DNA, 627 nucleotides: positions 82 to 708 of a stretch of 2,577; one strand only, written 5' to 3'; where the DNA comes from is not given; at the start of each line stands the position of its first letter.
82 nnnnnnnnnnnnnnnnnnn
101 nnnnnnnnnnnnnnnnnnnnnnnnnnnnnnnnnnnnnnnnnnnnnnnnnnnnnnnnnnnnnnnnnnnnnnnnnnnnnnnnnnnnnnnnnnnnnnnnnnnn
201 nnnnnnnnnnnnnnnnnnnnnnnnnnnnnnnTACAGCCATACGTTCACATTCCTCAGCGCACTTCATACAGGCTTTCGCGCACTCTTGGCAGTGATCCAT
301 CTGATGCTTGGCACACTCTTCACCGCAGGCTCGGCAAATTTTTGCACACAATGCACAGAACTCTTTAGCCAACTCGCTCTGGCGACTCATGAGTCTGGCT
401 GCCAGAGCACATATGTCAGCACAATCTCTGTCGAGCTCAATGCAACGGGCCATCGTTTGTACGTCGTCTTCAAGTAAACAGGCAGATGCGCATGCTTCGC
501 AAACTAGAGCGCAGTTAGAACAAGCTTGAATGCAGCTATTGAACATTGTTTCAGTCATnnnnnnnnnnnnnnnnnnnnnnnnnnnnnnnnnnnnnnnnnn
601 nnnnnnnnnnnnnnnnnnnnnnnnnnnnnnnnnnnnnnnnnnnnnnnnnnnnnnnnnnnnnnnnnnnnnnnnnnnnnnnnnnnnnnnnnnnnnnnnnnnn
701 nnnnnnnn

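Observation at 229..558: Small protein with 19 cysteines in 109 residues and no signal peptide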

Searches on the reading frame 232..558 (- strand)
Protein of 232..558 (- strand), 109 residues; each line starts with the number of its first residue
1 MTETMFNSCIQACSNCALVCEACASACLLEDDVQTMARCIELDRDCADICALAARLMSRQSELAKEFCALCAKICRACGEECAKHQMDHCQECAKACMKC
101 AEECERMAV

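Call 6: search_solved_structures(query=window:232-558:-, max_evalue=1, show_alignments=3)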
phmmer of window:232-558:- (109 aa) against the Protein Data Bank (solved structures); distinct sequences matched with E-value up to 1: 22.
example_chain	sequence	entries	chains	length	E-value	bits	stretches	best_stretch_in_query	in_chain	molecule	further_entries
5fig_A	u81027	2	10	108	1.7e-28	102.1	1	6-108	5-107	CSP3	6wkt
6ei0_Q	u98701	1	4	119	5.8e-18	68.2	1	7-107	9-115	Cytosolic copper storage protein (Ccsp)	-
6q58_B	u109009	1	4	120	6e-18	68.2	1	7-107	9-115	Cytosolic copper storage protein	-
6qyb_A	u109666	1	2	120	7.6e-18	67.9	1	7-107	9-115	cytosolic copper storage protein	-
6q6b_B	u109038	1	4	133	8.5e-18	67.7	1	7-107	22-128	Cytosolic copper storage protein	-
6ek9_A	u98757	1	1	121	1.3e-17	67.2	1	7-107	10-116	Cytosolic copper storage protein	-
6qvh_A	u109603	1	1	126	1.4e-16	63.8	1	7-107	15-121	cytosolic copper storage protein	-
6r01_A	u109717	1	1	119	1.6e-16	63.6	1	7-107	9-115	Cytosolic copper storage protein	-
5arm_A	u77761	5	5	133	2.4e-15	59.9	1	4-105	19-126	CSP3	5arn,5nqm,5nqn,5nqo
3lmf_A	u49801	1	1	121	2.5e-11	46.9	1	3-108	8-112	Uncharacterized protein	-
9gq1_A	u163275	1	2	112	1.1e-08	38.5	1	6-108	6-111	Four-helix bundle copper-binding protein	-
9gsk_A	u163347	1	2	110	1.8e-08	37.8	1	6-108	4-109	Copper storage protein 1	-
5fjd_A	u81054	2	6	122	4.7e-08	36.4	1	6-108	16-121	COPPER STORAGE PROTEIN 1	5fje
9e7j_A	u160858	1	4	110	7.8e-08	35.7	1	6-108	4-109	Four-helix bundle copper-binding protein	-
8r4l_A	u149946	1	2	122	1.1e-07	35.3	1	6-108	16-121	Four-helix bundle copper-binding protein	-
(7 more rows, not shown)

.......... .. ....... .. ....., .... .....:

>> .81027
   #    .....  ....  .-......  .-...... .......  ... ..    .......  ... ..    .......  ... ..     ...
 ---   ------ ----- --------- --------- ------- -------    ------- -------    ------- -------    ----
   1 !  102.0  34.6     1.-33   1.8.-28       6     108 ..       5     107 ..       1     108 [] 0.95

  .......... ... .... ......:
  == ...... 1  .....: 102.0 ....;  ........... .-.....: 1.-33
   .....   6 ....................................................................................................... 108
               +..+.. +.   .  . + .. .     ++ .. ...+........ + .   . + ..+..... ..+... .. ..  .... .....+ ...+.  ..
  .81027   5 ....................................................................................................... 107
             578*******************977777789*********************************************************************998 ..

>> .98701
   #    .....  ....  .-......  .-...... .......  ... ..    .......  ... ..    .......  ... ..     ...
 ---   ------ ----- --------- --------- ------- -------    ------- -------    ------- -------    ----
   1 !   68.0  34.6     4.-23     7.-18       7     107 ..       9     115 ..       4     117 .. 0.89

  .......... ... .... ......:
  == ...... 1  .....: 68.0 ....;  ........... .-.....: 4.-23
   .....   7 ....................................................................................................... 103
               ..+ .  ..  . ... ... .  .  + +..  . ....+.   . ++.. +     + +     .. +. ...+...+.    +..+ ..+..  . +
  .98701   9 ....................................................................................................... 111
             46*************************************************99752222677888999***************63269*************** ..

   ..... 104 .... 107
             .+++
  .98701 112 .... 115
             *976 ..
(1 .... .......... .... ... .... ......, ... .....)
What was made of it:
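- On Csp3 (classical cytosolic copper storage protein): Call 6: BsCsp3 E 1.7e-28; SlCsp3 about 6e-18; MtCsp3 2.4e-15.
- Closest known: Methylosinus trichosporium Csp3. Different: Their alpha3-alpha4 loop is two residues longer (gap in call 6), and MtCsp3 has an extra N-terminal helix.
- phmmer against PDB: BsCsp3 5fig E 1.7e-28, Sl Ccsp 6e-18, MtCsp3 2e-15 (call 6).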

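Call 7: search_protein_families(library=pfam, proteins=[window:232-558:-], max_evalue=0.01)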
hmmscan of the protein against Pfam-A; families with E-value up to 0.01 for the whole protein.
window:232-558:- (109 aa): 1 family
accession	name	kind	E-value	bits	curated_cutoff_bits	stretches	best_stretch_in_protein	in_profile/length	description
PF03860.21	DUF326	-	1.3e-15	57.1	20.4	3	66-85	2-21/21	Domain of Unknown Function (DUF326)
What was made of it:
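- Pfam DUF326 matches three times (call 7).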

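Call 8: search_protein_families(library=ncbifam, proteins=[window:232-558:-], max_evalue=0.01)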
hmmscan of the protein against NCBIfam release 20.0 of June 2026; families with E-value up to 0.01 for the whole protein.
window:232-558:- (109 aa): 1 family
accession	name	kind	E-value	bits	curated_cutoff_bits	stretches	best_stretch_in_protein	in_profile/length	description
TIGR04401.1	TAT_Cys_rich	subfamily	4.8e-10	39.8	100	1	5-106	45-150/151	Csp1 family four helix bundle copper storage protein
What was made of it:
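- On Fe-S ferredoxin: No such Pfam or NCBIfam hit at E below 0.01 (calls 7, 8).
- Closest known: Csp1/Csp2. Different: The TIGR04401 score of 39.8 is far below the cutoff of 100 (call 8).
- Tried and rejected: NCBIfam gave only a sub-threshold Csp1 (TIGR04401) hit, so it provides no equivalog-level name (call 8).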

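Call 10: find_homologous_proteins(query=window:232-558:-)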
Query window:232-558:- (109 aa): 460 proteins with E <= 0.001 among 466 candidates; the best 120 are listed.
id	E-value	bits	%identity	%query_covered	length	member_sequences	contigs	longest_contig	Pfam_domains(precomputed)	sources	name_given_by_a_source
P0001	6.2e-47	176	82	100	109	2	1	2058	PF03860.22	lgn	-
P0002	1.2e-44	169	79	99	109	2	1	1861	PF03860.22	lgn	-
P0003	1.4e-41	159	76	99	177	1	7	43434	PF03860.22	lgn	-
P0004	6.8e-40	153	83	84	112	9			PF03860.22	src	-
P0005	1.1e-39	153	87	83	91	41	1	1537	PF03860.22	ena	-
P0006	2.1e-38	149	71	99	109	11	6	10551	PF03860.22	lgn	-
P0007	1.0e-37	146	99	68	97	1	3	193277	PF03860.22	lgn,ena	-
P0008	1.4e-37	146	69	97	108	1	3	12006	PF03860.22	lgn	-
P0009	1.9e-37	145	70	99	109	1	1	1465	PF03860.22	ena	-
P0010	2.9e-37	145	68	98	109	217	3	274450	PF03860.22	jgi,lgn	-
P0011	1.1e-36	143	100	67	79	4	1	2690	PF03860.22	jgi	-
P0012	1.4e-36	143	86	79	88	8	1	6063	PF03860.22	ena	-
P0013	1.9e-36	142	68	99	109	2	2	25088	PF03860.22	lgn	-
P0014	5.3e-36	141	67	95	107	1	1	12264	PF03860.22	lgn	-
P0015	2.0e-35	139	64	100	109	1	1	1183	PF03860.22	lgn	-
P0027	5.9e-34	134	65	100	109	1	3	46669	PF03860.22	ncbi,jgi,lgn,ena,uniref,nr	ncbi:ferredoxin [Pseudomonas sp. BAY1663]|uniref:four-helix bundle copper-binding protein n=1 Tax=Ps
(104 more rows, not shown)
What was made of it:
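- One homologue cluster carries the legacy name 'ferredoxin' (P0027, call 10).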

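Call 11: find_encoding_contigs(protein=window:232-558:-, flank=10000, max_places=6)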
Protein window:232-558:- (109 aa): 25 contigs read that carry it; 6 places shown.
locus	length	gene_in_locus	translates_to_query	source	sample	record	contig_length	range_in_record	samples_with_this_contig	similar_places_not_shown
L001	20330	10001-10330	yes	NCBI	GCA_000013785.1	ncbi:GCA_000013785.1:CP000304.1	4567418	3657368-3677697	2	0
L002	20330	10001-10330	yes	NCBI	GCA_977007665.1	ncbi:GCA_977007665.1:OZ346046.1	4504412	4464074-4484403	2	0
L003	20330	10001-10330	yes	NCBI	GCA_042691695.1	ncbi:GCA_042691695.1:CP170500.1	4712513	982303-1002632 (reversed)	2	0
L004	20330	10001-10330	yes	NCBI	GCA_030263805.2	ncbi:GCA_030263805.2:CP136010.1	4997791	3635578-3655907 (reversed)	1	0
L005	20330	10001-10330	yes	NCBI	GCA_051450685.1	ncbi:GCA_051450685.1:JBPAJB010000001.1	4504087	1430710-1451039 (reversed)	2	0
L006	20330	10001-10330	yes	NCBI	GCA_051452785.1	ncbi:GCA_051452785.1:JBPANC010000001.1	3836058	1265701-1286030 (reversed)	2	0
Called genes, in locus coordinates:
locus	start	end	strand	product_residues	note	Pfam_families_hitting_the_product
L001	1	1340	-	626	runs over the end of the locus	PF07732:Cu-oxidase_3, PF00394:Cu-oxidase, PF07731:Cu-oxidase_2, PF07732:Cu-oxidase_3 (weak)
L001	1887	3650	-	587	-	PF11412:DsbD_N, PF02683:DsbD_TM, PF13386:DsbD_2 (weak), PF00085:Thioredoxin (weak), PF13098:Thioredoxin_2, PF13899:Thioredoxin_7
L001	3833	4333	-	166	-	PF04214:DUF411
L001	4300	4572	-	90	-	PF00403:HMA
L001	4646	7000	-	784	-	PF04945:YHS, PF08282:Hydrolase_3 (faint), PF19335:HMBD, PF00122:E1-E2_ATPase, PF00702:Hydrolase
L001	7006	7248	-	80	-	PF11666:DUF2933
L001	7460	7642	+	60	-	-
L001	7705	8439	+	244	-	PF00072:Response_reg, PF00486:Trans_reg_C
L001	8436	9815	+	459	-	PF21085:CusS, PF00672:HAMP, PF00512:HisKA, PF02518:HATPase_c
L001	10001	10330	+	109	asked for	-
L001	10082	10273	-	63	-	-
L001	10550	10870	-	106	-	-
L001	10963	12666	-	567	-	-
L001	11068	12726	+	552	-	PF22483:Mu-transpos_C_2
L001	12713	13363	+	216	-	PF01695:IstB_IS21, PF20720:nSTAND3 (weak)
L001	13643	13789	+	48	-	-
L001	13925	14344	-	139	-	PF01609:DDE_Tnp_1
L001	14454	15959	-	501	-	PF13655:RVT_N, PF00078:RVT_1, PF08388:GIIM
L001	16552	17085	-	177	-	PF05598:DUF772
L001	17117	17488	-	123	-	PF09722:Xre_MbcA_ParS_C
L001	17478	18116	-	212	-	PF00459:Inositol_P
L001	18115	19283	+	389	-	PF01527:HTH_Tnp_1, PF13384:HTH_23 (weak), PF13276:HTH_21, PF00665:rve, PF13333:rve_2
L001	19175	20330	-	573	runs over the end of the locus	PF00999:Na_H_Exchanger, PF02080:TrkA_C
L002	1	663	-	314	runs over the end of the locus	PF05275:CopB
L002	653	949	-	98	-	-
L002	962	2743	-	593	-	PF07732:Cu-oxidase_3, PF00394:Cu-oxidase, PF07731:Cu-oxidase_2, PF07732:Cu-oxidase_3 (weak)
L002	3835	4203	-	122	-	PF04214:DUF411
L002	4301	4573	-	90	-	PF00403:HMA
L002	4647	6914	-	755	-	PF04945:YHS (weak), PF19335:HMBD, PF00122:E1-E2_ATPase, PF00702:Hydrolase, PF08282:Hydrolase_3 (faint)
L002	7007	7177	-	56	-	PF11666:DUF2933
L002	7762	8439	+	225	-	PF00072:Response_reg, PF00486:Trans_reg_C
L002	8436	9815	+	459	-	PF21085:CusS, PF00672:HAMP (weak), PF00512:HisKA, PF02518:HATPase_c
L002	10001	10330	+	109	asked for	-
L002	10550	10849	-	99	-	-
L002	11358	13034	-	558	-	PF06527:TniQ, PF15978:TnsD (faint)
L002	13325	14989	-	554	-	PF06527:TniQ, PF15978:TnsD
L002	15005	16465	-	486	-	PF05621:TniB, PF13401:AAA_22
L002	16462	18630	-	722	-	PF27135:HTH_TnsB, PF09299:Mu-transpos_C (weak)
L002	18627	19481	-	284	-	PF08722:Tn7_TnsA-like_N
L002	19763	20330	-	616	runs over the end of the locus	PF13230:GATase_4 (faint), PF13522:GATase_6, PF13537:GATase_7, PF01380:SIS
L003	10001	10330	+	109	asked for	-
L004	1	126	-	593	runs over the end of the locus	PF07732:Cu-oxidase_3, PF00394:Cu-oxidase, PF07731:Cu-oxidase_2, PF07732:Cu-oxidase_3 (weak)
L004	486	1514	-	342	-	PF13936:HTH_38, PF00665:rve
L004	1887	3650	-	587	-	PF11412:DsbD_N, PF02683:DsbD_TM, PF13386:DsbD_2 (weak), PF00085:Thioredoxin (weak), PF13098:Thioredoxin_2, PF13899:Thioredoxin_7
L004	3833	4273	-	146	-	PF04214:DUF411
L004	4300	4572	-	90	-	PF00403:HMA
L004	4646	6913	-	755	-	PF04945:YHS (weak), PF08282:Hydrolase_3 (faint), PF19335:HMBD, PF00122:E1-E2_ATPase, PF00702:Hydrolase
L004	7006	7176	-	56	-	PF11666:DUF2933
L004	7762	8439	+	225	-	PF00072:Response_reg, PF00486:Trans_reg_C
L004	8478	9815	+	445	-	PF21085:CusS, PF00672:HAMP (weak), PF00512:HisKA, PF02518:HATPase_c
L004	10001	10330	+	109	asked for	-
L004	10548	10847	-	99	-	-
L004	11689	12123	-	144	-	PF00376:MerR, PF13411:MerR_1, PF09278:MerR-DNA-bind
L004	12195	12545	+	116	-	PF02411:MerT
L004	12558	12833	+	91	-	PF00403:HMA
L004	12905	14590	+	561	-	PF00403:HMA, PF01266:DAO (faint), PF03486:HI0933_like (faint), PF07992:Pyr_redox_2, PF12831:FAD_oxidored (weak), PF13738:Pyr_redox_3, PF00070:Pyr_redox, PF02852:Pyr_redox_dim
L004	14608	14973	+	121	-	PF13411:MerR_1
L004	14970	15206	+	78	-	PF05052:MerE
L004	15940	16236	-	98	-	PF09722:Xre_MbcA_ParS_C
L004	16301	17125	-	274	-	PF00459:Inositol_P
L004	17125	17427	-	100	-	-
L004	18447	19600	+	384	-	PF01527:HTH_Tnp_1, PF13276:HTH_21, PF00665:rve, PF13333:rve_2 (weak)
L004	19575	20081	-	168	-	PF19570:DUF6088, PF13338:AbiEi_4 (weak)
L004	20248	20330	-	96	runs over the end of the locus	PF13560:HTH_31 (weak), PF01381:HTH_3 (weak)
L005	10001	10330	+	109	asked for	-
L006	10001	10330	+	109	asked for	-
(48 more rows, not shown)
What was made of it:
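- The surrounding genes are copA (oxidase), DsbD, DUF411, HMA, a P1B-ATPase and DUF2933, divergent from copR-copS-csp3, with copB also seen in L002 (call 11). In L004 a mer operon lies next to the island (call 11). Every neighbouring island gene is copper-related (call 11).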

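Call 21: find_related_loci(query=A1, collection=genome_contigs, flank=4000)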
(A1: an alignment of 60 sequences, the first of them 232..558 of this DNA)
Query A1 (109 aa) in genome_contigs; peptide patterns used: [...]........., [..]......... (x = any residue, [..] = any of these).
600 stretches matched a pattern (row limit reached: there are more); 587 encode a relative of the query (tblastn E <= 1e-3); the best 80 are kept; 80 distinct loci.
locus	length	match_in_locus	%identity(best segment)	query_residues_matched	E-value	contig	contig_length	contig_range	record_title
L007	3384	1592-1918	100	1-109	8e-65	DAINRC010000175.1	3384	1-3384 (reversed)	MAG TPA_asm: Bacillota bacterium isolate CTOTU24187 NODE_695_length_3384_cov_4.565635, whole genome shotgun sequence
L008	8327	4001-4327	100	1-109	9e-65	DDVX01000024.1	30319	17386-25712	MAG TPA_asm: Stutzerimonas stutzeri isolate UBA2301 UBA2301_contig_120, whole genome shotgun sequence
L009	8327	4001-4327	94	1-109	2e-60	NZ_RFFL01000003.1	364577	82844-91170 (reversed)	Stutzerimonas nitrititolerans strain GL14 GL14_3, whole genome shotgun sequence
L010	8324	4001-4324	90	1-108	8e-57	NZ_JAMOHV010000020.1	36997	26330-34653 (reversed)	Stutzerimonas degradans strain DSM 50238 28PstDSM50238gv7C020, whole genome shotgun sequence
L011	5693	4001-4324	90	1-108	2e-56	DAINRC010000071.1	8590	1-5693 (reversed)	MAG TPA_asm: Bacillota bacterium isolate CTOTU24187 NODE_210_length_8590_cov_8.214411, whole genome shotgun sequence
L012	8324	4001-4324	86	1-108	3e-56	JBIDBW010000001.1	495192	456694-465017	Pseudomonas sp. NPDC047963 NPDC047963_103_A4.ctg-0001, whole genome shotgun sequence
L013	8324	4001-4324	88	1-108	2e-55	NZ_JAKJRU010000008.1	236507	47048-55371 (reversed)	Pseudomonas oligotrophica strain JM10B5a NODE_8_length_236507_cov_172.750349, whole genome shotgun sequence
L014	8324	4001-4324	86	1-108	3e-55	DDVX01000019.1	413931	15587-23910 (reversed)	MAG TPA_asm: Stutzerimonas stutzeri isolate UBA2301 UBA2301_contig_9, whole genome shotgun sequence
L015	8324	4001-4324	86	1-108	3e-55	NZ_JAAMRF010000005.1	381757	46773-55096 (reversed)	Stutzerimonas azotifigens strain 115A1 NODE_5_length_381757_cov_53.181249, whole genome shotgun sequence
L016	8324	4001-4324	87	1-108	6e-55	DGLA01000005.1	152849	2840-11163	MAG TPA_asm: Stutzerimonas stutzeri isolate UBA4556 UBA4556_contig_193, whole genome shotgun sequence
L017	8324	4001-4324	87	1-108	6e-55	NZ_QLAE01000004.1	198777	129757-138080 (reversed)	Stutzerimonas nosocomialis strain A31/70 contig00004, whole genome shotgun sequence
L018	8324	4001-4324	87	1-108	6e-55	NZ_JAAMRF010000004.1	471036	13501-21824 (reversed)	Stutzerimonas azotifigens strain 115A1 NODE_4_length_471036_cov_58.462325, whole genome shotgun sequence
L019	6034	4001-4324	88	1-108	2e-55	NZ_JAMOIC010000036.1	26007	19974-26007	Stutzerimonas stutzeri strain A563/77 51PstA563_77gv21C036, whole genome shotgun sequence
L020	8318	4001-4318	77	2-107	6e-48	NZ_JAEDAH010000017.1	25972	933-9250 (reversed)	Thalassolituus marinus strain IMCC1826 NODE_36_length_25888_cov_702.622986, whole genome shotgun sequence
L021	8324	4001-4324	76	1-108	2e-47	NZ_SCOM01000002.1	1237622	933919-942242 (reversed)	Pseudomonas sp. F(2018) NODE_2_length_1237622_cov_120.341424, whole genome shotgun sequence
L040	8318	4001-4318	70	4-109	6e-41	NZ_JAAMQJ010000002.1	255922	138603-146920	Pseudomonas entomophila strain 6C6 NODE_2_length_255922_cov_36.394167, whole genome shotgun sequence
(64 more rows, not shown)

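Call 24: predict_structure(alignment_id=A1)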
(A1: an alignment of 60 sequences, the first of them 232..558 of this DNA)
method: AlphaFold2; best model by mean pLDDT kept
length: 109 residues; sequences in the alignment: 60
mean_pLDDT: 96.3   pTM: 0.89
mean pLDDT of the five models: 96.3, 95.9, 95.7, 95.5, 95.2
residues with pLDDT >= 90: 103; 70-90: 3; 50-70: 3; < 50: 0
segments of 3 or more residues with pLDDT < 50: none
pLDDT, mean of each block of 10 residues (from residue 1): 82 99 98 95 99 98 98 99 98 99 97
secondary structure, 60 per line:
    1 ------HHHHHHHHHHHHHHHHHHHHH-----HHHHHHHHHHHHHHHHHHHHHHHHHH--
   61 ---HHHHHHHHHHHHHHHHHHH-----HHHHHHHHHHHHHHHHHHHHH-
elements in order: H7-27 H33-58 H64-82 H88-108
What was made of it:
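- On Csp3 (classical cytosolic copper storage protein): AF2 pLDDT 96.3, helices 7-27, 33-58, 64-82 and 88-108 (call 24).
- On Metallothionein: A high-confidence helical bundle is predicted (call 24).
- AF2 pLDDT 96.3 with four helices (call 24). A rigid four-helix bundle is predicted with high confidence (call 24).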
